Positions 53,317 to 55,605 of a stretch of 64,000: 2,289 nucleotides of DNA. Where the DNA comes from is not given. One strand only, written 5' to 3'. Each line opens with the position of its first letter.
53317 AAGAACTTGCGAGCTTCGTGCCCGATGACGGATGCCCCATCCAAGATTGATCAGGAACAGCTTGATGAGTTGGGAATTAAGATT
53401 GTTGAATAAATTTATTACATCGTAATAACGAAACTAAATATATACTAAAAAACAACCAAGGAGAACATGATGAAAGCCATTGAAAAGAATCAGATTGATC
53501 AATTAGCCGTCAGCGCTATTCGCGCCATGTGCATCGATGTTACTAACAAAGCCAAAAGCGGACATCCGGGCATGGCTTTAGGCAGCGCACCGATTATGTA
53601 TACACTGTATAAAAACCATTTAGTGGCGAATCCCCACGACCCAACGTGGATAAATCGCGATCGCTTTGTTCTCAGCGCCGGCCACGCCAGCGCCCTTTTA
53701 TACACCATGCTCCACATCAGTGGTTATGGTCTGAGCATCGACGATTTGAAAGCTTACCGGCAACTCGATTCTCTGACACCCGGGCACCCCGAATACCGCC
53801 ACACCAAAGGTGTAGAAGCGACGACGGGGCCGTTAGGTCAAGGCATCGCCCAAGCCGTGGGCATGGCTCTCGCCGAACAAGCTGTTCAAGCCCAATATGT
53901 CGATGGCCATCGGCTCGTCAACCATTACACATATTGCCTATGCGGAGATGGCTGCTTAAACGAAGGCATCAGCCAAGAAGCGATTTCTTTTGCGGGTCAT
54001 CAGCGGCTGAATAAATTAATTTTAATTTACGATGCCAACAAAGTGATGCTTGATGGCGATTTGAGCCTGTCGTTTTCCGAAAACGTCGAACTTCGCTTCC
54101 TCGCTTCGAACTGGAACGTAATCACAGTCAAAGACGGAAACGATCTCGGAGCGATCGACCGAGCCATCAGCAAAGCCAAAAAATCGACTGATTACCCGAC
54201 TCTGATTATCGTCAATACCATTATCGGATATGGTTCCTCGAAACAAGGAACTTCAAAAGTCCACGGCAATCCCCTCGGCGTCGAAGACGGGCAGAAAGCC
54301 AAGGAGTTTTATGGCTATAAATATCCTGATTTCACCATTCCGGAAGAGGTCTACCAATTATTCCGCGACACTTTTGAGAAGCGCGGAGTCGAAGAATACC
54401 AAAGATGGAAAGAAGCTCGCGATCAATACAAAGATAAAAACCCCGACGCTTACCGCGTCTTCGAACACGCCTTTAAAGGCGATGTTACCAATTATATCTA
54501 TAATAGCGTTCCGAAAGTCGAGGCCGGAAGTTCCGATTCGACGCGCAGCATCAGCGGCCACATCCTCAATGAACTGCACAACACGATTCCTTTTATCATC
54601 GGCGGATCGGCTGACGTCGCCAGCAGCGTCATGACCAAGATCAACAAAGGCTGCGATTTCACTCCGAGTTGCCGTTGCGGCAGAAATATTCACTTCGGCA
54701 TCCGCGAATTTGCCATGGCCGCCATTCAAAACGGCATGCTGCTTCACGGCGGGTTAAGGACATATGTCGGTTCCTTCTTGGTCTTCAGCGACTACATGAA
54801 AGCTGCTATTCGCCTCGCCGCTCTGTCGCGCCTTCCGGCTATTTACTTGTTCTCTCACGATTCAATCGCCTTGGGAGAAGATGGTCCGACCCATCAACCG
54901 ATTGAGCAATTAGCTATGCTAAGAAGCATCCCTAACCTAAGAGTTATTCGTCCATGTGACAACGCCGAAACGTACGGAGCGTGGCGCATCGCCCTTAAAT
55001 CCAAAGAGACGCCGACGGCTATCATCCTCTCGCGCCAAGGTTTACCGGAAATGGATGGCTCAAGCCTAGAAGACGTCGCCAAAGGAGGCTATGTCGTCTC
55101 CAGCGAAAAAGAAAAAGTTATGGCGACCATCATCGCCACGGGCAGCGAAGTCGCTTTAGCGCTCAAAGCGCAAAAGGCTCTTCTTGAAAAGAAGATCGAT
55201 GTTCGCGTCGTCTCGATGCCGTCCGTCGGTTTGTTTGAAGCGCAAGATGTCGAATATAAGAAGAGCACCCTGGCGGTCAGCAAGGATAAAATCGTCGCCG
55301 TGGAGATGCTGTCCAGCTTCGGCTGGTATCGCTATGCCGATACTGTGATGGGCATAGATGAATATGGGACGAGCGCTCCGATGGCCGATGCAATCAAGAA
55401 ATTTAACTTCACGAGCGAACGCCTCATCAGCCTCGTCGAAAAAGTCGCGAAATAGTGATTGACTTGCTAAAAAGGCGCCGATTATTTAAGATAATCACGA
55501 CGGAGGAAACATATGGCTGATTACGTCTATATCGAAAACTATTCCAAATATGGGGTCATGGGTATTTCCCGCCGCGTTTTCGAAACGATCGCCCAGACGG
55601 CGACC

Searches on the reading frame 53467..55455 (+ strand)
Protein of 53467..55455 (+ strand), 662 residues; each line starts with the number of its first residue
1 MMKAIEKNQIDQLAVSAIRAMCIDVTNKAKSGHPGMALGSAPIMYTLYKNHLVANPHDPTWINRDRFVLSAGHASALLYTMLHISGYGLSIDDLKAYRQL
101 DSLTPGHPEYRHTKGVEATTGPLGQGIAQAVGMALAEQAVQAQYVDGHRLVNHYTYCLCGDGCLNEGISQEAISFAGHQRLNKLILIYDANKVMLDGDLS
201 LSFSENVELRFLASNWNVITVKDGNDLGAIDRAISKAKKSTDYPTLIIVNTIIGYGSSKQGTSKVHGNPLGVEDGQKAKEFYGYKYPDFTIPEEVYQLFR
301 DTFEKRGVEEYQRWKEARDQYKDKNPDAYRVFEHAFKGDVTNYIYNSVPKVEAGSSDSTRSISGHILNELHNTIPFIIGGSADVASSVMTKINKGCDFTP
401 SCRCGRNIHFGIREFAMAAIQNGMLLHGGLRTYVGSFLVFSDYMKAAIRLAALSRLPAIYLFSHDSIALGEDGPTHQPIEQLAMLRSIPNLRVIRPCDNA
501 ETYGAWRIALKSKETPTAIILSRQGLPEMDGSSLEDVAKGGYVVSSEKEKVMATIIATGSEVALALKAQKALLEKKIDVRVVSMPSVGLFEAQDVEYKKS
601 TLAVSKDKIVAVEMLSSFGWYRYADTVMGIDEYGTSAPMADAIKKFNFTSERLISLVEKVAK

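Call 46: search_protein_families(library=pfam, proteins=[window:53467-55455:+], max_evalue=0.00001)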
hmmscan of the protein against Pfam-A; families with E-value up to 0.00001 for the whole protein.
window:53467-55455:+ (662 aa): 5 families
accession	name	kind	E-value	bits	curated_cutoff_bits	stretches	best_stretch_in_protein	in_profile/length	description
PF00456.26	Transketolase_N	-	1.3e-129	432.5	22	1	11-339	2-332/334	Transketolase, thiamine diphosphate binding domain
PF02779.29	Transket_pyr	-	3.9e-52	176.8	27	1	358-527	4-173/174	Transketolase, pyrimidine binding domain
PF22613.1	Transketolase_C_1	-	5.2e-35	120.5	27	1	540-649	1-113/113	Transketolase-like TK C-terminal domain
PF02780.25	Transketolase_C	-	4.7e-10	39.9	25.9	1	548-651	7-122/124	Transketolase, C-terminal domain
PF13292.11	DXP_synthase_N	-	4.3e-06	26.6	21.2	0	2-192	10-172/274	1-deoxy-D-xylulose-5-phosphate synthase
